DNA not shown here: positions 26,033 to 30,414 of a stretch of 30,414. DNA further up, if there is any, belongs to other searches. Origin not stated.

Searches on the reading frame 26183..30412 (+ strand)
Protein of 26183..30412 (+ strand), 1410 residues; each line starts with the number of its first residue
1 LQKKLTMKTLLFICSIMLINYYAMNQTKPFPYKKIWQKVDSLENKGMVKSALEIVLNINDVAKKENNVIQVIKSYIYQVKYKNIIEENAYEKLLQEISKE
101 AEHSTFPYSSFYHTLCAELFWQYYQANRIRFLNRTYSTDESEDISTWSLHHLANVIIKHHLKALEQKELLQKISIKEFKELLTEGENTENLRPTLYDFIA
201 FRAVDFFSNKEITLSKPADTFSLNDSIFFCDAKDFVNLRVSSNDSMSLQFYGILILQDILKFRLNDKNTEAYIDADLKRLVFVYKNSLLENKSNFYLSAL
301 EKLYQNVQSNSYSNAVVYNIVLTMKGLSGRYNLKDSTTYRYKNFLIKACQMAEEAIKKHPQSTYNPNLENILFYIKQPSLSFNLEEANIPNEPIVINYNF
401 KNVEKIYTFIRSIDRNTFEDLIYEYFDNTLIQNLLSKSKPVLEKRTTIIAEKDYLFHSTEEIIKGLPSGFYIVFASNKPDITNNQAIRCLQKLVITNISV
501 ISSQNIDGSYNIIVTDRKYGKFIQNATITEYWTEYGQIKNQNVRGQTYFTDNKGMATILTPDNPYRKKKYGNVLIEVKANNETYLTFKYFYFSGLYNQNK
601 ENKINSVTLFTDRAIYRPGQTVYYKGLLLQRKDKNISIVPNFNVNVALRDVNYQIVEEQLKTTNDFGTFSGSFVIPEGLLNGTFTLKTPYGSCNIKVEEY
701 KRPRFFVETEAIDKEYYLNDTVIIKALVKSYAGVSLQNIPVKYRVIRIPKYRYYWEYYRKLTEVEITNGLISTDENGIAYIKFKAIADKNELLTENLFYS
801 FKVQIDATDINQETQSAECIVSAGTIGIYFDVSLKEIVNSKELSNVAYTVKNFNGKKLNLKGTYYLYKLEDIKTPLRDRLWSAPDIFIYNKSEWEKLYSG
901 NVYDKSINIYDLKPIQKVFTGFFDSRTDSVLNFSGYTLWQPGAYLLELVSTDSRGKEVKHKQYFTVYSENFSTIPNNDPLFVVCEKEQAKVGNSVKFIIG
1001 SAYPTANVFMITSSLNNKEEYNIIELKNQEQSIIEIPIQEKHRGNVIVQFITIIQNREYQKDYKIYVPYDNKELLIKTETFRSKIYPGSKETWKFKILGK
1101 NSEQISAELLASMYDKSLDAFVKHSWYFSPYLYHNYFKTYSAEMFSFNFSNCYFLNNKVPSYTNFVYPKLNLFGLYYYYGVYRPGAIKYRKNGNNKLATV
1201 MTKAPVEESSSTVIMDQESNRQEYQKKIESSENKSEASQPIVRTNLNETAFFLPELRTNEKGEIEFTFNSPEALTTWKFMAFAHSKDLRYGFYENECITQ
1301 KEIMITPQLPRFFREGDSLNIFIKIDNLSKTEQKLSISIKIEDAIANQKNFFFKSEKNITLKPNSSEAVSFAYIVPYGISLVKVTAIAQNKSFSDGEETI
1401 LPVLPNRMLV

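Call 18: search_protein_families(library=pfam, proteins=[window:26183-30412:+])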
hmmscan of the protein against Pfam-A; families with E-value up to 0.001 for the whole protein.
window:26183-30412:+ (1410 aa): 2 families
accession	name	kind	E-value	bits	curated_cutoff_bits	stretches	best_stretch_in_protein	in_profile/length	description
PF00207.28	A2M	-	3.2e-19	69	21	1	1249-1338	1-91/92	Alpha-2-macroglobulin family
PF01835.25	MG2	-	2.2e-14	54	32.8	1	607-688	2-80/96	MG2 domain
